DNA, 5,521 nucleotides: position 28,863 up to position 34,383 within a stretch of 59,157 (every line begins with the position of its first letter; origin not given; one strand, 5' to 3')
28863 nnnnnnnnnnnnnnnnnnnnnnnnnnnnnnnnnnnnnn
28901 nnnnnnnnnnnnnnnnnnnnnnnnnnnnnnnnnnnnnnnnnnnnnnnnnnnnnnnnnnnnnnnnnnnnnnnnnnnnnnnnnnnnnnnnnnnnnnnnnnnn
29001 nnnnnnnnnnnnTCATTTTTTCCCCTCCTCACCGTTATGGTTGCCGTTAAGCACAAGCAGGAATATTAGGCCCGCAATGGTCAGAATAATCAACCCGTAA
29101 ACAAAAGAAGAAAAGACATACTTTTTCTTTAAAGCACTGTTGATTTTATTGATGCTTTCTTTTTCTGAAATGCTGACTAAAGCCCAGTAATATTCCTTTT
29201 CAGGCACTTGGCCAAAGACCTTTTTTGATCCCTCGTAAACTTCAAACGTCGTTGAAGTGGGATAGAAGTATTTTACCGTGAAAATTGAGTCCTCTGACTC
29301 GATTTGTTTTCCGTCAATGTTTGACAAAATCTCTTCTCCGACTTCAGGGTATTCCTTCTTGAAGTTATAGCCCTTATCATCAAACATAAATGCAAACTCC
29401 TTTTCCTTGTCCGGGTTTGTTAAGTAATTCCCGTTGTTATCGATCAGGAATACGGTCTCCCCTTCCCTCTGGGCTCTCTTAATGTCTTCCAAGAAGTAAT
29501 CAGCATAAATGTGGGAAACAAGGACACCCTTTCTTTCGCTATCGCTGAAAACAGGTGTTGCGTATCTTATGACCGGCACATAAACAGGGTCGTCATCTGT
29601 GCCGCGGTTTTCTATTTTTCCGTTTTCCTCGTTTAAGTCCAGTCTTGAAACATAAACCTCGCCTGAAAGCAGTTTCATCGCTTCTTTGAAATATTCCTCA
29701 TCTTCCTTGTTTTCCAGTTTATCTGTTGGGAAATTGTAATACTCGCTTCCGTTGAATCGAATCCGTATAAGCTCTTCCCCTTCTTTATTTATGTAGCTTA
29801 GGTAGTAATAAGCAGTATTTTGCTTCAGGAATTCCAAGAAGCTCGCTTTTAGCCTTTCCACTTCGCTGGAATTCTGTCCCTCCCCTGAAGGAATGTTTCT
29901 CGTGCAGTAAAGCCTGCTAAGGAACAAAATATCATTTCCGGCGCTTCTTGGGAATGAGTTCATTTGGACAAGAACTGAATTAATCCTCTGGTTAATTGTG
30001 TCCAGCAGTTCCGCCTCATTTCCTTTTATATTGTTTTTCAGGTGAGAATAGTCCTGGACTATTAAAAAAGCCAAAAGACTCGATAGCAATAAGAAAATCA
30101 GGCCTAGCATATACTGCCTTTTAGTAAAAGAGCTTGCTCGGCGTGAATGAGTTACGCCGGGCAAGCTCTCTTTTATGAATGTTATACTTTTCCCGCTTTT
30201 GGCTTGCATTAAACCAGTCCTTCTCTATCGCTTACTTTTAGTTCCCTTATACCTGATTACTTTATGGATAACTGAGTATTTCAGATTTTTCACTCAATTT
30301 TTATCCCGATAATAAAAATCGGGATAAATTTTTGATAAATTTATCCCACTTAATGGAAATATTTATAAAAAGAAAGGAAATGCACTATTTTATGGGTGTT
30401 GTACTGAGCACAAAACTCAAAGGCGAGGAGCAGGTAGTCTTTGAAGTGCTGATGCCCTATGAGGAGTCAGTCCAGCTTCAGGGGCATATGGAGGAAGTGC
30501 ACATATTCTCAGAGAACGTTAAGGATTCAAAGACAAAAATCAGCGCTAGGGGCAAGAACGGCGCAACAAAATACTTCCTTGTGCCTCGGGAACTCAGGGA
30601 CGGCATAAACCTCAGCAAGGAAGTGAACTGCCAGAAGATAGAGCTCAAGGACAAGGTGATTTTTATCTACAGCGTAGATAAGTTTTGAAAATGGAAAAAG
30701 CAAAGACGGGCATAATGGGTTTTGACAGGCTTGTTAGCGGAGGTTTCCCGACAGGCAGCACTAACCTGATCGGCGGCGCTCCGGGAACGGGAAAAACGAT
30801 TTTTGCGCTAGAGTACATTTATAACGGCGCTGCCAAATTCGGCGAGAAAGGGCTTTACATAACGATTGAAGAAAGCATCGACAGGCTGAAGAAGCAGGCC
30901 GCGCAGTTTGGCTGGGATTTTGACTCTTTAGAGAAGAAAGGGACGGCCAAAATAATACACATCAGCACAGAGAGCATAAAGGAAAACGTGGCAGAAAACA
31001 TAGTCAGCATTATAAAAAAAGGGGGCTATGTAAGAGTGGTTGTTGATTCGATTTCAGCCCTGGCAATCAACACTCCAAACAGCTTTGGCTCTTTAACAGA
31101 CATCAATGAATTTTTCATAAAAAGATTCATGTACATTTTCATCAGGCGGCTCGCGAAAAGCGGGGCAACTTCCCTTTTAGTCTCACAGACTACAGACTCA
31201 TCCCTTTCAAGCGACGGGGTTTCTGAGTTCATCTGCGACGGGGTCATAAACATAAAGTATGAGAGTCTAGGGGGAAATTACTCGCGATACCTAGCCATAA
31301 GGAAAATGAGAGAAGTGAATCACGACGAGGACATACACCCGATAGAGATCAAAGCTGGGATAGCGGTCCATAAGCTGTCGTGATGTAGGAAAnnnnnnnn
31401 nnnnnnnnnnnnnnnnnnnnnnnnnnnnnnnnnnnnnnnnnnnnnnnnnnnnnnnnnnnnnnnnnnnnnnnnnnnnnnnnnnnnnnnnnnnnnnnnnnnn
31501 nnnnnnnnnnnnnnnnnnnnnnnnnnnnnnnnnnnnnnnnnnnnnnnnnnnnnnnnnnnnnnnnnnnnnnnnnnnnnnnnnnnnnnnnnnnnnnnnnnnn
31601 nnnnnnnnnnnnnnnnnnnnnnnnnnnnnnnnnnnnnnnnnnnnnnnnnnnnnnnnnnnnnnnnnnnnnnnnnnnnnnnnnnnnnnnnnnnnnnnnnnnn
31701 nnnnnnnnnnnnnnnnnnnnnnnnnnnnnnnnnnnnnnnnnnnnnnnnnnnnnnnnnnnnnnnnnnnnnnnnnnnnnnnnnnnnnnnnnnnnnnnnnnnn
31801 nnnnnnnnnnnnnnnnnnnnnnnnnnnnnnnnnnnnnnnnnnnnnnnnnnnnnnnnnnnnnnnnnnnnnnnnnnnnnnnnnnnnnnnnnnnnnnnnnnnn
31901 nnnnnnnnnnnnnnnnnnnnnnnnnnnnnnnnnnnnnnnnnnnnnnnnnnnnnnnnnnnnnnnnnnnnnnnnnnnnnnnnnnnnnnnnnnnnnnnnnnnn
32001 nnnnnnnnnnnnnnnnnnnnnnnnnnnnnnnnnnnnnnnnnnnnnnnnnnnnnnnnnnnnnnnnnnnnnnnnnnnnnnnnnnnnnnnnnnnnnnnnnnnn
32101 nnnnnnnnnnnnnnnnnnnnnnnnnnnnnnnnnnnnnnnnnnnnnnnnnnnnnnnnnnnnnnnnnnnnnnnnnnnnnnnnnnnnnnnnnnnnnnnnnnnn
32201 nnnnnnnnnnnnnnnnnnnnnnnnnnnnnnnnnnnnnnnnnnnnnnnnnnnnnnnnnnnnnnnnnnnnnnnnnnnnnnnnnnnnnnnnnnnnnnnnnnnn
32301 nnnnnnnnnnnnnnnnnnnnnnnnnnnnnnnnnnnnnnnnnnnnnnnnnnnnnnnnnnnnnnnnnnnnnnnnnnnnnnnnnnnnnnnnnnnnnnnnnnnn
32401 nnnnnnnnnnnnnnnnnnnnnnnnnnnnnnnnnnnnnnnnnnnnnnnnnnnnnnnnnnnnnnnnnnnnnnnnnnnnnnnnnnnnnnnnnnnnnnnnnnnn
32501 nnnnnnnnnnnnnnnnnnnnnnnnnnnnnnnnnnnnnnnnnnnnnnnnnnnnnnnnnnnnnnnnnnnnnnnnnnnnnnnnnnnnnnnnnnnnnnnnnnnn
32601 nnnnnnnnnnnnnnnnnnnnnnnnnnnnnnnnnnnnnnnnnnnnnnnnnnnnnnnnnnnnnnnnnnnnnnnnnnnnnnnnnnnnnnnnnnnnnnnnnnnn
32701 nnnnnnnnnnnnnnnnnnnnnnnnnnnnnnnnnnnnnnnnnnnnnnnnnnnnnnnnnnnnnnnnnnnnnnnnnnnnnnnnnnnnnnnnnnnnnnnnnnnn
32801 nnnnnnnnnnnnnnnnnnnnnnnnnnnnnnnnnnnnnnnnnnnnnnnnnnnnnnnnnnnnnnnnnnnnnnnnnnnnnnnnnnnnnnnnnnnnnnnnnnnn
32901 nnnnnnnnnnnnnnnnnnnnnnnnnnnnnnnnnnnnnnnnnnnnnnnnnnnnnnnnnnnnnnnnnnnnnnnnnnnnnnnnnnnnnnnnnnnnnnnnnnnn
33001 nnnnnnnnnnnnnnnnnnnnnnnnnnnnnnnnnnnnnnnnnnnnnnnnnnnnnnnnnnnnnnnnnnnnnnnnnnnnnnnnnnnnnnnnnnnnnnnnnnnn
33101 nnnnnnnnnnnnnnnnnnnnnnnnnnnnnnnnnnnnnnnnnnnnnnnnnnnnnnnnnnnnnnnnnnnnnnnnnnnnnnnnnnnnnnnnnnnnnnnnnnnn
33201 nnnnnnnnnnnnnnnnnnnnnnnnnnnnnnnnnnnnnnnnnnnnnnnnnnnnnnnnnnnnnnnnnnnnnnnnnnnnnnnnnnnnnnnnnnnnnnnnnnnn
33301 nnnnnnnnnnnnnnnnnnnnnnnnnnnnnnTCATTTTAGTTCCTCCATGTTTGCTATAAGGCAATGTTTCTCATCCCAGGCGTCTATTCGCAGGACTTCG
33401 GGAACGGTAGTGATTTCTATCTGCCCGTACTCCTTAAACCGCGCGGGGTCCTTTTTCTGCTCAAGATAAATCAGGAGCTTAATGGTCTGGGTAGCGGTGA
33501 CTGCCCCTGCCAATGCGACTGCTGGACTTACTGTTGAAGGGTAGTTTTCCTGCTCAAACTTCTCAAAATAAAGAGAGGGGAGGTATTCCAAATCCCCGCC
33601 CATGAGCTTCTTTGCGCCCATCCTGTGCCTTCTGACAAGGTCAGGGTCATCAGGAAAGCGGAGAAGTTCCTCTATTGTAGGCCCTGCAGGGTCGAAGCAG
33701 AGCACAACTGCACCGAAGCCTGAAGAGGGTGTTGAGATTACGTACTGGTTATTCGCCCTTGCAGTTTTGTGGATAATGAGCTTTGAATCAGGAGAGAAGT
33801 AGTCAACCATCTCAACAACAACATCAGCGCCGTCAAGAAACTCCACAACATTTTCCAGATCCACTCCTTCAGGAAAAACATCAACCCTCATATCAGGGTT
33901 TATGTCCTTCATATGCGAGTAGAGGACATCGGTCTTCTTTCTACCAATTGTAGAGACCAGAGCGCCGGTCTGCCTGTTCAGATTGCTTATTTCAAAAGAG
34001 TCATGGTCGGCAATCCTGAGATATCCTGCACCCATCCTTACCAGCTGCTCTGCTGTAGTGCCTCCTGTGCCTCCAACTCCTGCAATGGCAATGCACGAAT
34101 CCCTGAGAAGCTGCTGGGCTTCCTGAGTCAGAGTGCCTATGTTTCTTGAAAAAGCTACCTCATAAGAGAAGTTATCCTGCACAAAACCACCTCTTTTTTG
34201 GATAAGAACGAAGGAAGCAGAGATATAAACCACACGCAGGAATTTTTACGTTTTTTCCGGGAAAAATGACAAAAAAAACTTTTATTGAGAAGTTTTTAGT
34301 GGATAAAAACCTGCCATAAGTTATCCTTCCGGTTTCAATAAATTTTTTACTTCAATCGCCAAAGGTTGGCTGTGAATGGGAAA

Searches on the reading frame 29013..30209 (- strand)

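Call 74: search_protein_families(library=pfam, proteins=[window:29013-30209:-])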
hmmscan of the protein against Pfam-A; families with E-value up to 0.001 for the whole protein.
window:29013-30209:- (398 aa): 2 families
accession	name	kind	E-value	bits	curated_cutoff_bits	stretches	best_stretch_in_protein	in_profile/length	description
PF21623.3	HK_sensor_dom_bact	-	2.4e-22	79.7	27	1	113-306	46-233/253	Bacterial histidine kinase, sensor domain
PF02743.24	dCache_1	-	4.4e-13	49.8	45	1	57-317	3-229/240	Cache domain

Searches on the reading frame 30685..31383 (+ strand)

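Call 74: search_protein_families(library=pfam, proteins=[window:30685-31383:+])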
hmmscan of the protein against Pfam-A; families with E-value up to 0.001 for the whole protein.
window:30685-31383:+ (232 aa): 5 families
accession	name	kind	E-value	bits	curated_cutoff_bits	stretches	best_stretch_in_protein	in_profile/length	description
PF06745.19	ATPase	-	4.5e-57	193.5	26.6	1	7-229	2-227/231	KaiC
PF13481.12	AAA_25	-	4.2e-08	33.5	27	1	15-168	24-189/195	AAA domain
PF00154.27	RecA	-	3.7e-06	27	27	1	3-157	30-172/262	recA bacterial DNA recombination protein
PF13479.12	AAA_24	-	0.00024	21.4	27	1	28-126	6-76/195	AAA domain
PF03796.21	DnaB_C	-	0.00043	20.2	27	1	7-71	3-66/255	DnaB-like helicase C terminal domain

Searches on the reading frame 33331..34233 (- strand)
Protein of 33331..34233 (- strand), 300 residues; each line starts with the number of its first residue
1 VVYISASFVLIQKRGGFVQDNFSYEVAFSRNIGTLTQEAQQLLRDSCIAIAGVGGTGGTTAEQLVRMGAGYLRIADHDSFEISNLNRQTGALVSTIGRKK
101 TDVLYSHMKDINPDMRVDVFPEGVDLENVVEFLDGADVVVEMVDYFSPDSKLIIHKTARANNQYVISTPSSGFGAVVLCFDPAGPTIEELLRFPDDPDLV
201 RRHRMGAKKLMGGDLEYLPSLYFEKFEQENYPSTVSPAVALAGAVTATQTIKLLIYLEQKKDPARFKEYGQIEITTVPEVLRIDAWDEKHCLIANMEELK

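Call 75: search_protein_families(library=pfam, proteins=[window:33331-34233:-])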
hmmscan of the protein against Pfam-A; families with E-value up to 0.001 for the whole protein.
window:33331-34233:- (300 aa): 1 family
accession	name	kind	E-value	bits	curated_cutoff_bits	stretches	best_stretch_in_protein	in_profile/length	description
PF00899.27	ThiF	-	5.3e-37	127.7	28.1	1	29-275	2-223/238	ThiF family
